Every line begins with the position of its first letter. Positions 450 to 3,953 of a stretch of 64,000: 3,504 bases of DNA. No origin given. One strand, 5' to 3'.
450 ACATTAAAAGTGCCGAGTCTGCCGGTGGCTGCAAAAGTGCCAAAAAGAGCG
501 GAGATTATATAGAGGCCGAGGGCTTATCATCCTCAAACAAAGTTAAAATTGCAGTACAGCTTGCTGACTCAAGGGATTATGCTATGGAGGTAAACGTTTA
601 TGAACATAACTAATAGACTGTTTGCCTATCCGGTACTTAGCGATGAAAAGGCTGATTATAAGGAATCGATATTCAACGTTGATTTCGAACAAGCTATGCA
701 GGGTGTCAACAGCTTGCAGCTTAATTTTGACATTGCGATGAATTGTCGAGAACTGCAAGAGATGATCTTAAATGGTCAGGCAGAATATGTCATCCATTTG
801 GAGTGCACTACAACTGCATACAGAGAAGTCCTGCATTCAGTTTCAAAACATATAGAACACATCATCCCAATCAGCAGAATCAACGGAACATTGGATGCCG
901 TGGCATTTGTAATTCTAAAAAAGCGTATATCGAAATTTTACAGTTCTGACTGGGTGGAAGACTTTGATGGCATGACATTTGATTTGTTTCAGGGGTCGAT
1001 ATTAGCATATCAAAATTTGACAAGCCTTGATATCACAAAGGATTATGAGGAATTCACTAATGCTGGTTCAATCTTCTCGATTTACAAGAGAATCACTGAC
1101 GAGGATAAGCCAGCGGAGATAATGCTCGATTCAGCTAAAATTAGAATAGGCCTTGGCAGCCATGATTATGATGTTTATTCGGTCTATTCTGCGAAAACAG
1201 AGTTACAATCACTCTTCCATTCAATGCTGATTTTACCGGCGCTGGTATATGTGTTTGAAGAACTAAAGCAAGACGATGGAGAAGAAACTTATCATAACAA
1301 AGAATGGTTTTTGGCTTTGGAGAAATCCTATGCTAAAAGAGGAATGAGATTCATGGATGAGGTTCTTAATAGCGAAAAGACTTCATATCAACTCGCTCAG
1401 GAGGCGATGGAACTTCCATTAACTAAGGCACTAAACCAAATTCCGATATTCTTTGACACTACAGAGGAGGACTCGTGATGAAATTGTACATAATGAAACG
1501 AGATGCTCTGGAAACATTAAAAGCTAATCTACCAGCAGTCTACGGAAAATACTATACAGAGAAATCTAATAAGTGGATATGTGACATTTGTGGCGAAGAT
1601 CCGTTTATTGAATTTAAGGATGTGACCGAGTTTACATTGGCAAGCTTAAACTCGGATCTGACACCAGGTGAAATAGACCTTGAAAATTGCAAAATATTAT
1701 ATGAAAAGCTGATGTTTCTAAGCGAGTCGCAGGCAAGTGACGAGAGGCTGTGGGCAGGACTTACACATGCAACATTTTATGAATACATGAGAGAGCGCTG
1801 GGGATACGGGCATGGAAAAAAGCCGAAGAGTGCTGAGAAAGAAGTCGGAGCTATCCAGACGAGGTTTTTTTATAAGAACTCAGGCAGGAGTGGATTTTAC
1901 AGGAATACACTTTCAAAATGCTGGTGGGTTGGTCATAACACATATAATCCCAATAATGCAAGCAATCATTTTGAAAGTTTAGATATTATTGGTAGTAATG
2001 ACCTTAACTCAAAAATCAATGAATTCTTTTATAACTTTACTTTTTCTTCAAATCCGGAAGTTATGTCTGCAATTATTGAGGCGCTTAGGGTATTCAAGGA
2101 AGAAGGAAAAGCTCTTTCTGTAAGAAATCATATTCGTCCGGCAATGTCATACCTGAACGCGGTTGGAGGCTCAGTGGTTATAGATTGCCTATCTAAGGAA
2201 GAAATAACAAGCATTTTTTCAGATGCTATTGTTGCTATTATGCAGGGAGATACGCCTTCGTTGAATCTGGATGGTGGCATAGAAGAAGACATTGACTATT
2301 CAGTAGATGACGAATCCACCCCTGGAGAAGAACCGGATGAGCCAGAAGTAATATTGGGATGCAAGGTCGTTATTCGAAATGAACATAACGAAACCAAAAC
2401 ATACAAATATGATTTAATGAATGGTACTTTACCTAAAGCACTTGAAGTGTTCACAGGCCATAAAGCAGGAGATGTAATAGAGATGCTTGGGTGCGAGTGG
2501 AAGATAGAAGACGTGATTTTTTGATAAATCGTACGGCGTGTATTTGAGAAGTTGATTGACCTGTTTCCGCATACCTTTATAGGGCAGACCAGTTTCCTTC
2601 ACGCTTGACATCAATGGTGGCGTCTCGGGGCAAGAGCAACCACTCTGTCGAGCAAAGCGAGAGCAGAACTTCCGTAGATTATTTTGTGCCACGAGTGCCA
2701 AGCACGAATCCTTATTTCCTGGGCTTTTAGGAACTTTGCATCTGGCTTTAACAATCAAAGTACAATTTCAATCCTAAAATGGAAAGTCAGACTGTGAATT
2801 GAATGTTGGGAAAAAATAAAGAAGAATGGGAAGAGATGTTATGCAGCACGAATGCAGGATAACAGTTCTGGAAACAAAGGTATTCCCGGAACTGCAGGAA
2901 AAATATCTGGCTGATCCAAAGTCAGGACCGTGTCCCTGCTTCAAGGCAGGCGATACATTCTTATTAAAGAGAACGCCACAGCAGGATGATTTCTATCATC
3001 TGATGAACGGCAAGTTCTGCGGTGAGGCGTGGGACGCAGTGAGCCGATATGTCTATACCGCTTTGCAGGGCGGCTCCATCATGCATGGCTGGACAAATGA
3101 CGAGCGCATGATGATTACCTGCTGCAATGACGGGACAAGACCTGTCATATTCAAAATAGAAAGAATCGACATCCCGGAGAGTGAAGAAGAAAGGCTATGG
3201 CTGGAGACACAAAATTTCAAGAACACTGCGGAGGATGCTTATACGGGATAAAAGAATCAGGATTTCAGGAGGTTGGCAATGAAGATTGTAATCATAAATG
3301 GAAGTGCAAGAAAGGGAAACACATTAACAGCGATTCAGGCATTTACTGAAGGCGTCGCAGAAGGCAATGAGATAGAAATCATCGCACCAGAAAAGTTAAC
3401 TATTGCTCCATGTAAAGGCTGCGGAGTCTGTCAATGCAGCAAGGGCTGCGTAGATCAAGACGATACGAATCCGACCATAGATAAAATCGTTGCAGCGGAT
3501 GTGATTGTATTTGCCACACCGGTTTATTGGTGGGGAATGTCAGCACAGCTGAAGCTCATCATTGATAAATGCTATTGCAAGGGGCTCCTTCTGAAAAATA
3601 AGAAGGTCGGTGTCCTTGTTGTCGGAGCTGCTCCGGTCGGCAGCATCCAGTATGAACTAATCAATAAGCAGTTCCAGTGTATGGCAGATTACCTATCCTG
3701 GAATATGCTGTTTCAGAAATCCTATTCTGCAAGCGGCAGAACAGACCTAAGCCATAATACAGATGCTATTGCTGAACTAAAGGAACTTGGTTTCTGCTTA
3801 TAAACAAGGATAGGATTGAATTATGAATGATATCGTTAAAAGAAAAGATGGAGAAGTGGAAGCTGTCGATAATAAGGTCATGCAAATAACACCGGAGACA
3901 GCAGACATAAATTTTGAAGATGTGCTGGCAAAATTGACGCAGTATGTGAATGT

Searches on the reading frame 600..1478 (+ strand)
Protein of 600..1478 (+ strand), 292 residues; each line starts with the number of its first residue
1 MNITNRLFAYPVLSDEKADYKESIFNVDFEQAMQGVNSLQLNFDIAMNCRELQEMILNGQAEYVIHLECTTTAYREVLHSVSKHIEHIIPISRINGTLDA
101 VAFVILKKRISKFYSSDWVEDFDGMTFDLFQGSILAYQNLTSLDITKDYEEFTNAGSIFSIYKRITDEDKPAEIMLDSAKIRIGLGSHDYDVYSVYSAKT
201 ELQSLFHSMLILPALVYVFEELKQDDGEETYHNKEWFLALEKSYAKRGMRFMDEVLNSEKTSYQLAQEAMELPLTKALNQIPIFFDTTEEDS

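Call 3: search_protein_families(library=pfam, proteins=[window:600-1478:+], max_evalue=0.01)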
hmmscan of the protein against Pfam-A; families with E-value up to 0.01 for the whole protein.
window:600-1478:+ (292 aa): 0 families

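Call 4: search_protein_families(library=padloc, proteins=[window:600-1478:+], max_evalue=0.01)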
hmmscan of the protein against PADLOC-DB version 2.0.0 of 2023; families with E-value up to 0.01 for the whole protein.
window:600-1478:+ (292 aa): 1 family
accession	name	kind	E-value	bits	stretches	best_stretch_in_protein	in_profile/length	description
PDLC04583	PDC-M33B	-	2e-86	288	1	1-289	1-287/289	-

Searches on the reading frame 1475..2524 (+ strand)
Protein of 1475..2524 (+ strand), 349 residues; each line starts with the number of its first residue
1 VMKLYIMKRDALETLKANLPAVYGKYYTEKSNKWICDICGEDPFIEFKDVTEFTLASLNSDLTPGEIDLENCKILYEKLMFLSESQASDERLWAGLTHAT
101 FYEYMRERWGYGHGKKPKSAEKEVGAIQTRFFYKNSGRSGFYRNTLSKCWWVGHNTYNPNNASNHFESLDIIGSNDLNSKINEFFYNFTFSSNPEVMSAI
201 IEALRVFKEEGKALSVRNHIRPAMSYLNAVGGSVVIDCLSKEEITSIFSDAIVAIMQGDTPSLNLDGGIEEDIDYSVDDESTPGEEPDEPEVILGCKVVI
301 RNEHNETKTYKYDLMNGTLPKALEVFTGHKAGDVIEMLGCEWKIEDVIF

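Call 3: search_protein_families(library=pfam, proteins=[window:1475-2524:+], max_evalue=0.01)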
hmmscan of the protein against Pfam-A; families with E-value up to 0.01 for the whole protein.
window:1475-2524:+ (349 aa): 1 family
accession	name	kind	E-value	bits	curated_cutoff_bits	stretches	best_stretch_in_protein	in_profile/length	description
PF19866.4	DUF6339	-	3.2e-52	177.2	23.2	1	68-248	2-173/175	Family of unknown function (DUF6339)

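Call 4: search_protein_families(library=padloc, proteins=[window:1475-2524:+], max_evalue=0.01)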
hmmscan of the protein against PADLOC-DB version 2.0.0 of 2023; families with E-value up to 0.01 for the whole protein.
window:1475-2524:+ (349 aa): 4 families
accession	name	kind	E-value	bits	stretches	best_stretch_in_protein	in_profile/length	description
PDLC04585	PDC-M33C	-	3.2e-122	406.4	1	2-346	1-344/346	-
PDLC04586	PDC-M33C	-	1.7e-71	238.6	1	2-253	1-240/247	-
PDLC04587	PDC-M33C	-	2.2e-43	146.8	1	2-252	1-242/312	-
PDLC04584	PDC-M33C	-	1.6e-42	143.8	1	2-251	3-241/250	-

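Call 70: search_protein_families(library=padloc, alignment_id=A4, max_evalue=0.00001)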
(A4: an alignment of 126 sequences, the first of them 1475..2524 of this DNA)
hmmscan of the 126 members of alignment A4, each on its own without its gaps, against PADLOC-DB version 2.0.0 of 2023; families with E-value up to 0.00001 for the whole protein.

A. member 1, window:1475-2524:+ (349 aa): 4 families
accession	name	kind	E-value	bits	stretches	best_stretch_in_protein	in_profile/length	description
PDLC04585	PDC-M33C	-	3.2e-122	406.4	1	2-346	1-344/346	-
PDLC04586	PDC-M33C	-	1.7e-71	238.6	1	2-253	1-240/247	-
PDLC04587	PDC-M33C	-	2.2e-43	146.8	1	2-252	1-242/312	-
PDLC04584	PDC-M33C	-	1.6e-42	143.8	1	2-251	3-241/250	-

B. families by the number of members that match (of 126 scanned): 265 families (the first 25 are shown)
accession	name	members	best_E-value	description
PDLC03072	Specificity_I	4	2.7e-88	Type I specificity subunit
PDLC03105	Specificity_I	4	6.7e-81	Type I specificity subunit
PDLC03191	Specificity_I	4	2.6e-80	Type I specificity subunit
PDLC03073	Specificity_I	4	4.5e-80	Type I specificity subunit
PDLC03174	Specificity_I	4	1.2e-78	Type I specificity subunit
PDLC03090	Specificity_I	4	2.9e-71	Type I specificity subunit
PDLC03083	Specificity_I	4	3.7e-51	Type I specificity subunit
PDLC03087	Specificity_I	4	3.9e-47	Type I specificity subunit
PDLC03160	Specificity_I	4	6.6e-44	Type I specificity subunit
PDLC03071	Specificity_I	4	4.4e-43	Type I specificity subunit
PDLC03142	Specificity_I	4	6.9e-42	Type I specificity subunit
PDLC03145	Specificity_I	4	8.5e-41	Type I specificity subunit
PDLC03147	Specificity_I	4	3.8e-37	Type I specificity subunit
PDLC03165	Specificity_I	4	3.6e-36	Type I specificity subunit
PDLC03162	Specificity_I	4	1.3e-34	Type I specificity subunit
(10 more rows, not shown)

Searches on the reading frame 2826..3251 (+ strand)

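Call 3: search_protein_families(library=pfam, proteins=[window:2826-3251:+], max_evalue=0.01)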
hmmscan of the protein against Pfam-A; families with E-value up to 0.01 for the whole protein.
window:2826-3251:+ (141 aa): 0 families

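Call 4: search_protein_families(library=padloc, proteins=[window:2826-3251:+], max_evalue=0.01)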
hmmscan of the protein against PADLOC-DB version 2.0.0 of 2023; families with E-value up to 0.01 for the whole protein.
window:2826-3251:+ (141 aa): 0 families

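Call 5: search_protein_families(library=ncbifam, proteins=[window:2826-3251:+], max_evalue=0.1)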
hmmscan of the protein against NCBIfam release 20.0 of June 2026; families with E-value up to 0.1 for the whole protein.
window:2826-3251:+ (141 aa): 1 family
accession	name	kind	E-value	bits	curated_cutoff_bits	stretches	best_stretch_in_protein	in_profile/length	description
TIGR04076.1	TIGR04076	subfamily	2.2e-33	114.7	33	1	8-115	2-90/91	TIGR04076 family protein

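Call 6: search_protein_families(library=phrogs, proteins=[window:2826-3251:+], max_evalue=0.1)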
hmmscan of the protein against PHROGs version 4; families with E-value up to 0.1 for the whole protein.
window:2826-3251:+ (141 aa): 0 families

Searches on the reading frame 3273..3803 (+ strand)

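Call 3: search_protein_families(library=pfam, proteins=[window:3273-3803:+], max_evalue=0.01)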
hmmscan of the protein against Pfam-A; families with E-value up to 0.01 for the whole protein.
window:3273-3803:+ (176 aa): 2 families
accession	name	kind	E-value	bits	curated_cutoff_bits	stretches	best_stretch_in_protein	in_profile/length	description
PF03358.20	FMN_red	-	6.8e-24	84.6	24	1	3-126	1-125/152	NADPH-dependent FMN reductase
PF02525.22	Flavodoxin_2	-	6.1e-13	49.4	27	1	3-120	1-136/198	Flavodoxin-like fold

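Call 4: search_protein_families(library=padloc, proteins=[window:3273-3803:+], max_evalue=0.01)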
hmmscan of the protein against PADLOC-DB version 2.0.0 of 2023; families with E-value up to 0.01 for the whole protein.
window:3273-3803:+ (176 aa): 0 families

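Call 5: search_protein_families(library=ncbifam, proteins=[window:3273-3803:+], max_evalue=0.1)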
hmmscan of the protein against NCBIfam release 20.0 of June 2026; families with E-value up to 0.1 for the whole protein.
window:3273-3803:+ (176 aa): 8 families
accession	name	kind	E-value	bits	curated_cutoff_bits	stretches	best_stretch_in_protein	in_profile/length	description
TIGR03566.1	FMN_reduc_MsuE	equivalog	2.4e-05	24.2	212.5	1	4-106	1-100/174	FMN reductase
NF007280.0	PRK09739.1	equivalog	3e-05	23.8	162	1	68-146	73-154/199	NAD(P)H oxidoreductase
NF002044.1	PRK00871.1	equivalog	0.00031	20.2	210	1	71-104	51-84/170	glutathione-regulated potassium-efflux system oxidoreductase KefF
NF002999.0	PRK03767.1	equivalog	0.0015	18.4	141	1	16-110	14-103/200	NAD(P)H:quinone oxidoreductase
TIGR03567.1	FMN_reduc_SsuE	equivalog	0.0024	17.8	164.05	1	61-105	52-96/171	NADPH-dependent FMN reductase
TIGR01755.1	flav_wrbA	equivalog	0.0029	17.6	132.5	1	14-113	11-105/197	NAD(P)H:quinone oxidoreductase type IV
NF007859.0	PRK10569.1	equivalog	0.034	13.9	225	1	60-100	52-92/191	NADPH-dependent FMN reductase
NF003430.0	PRK04930.1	equivalog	0.046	13.1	240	1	72-108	59-95/184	glutathione-regulated potassium-efflux system ancillary protein KefG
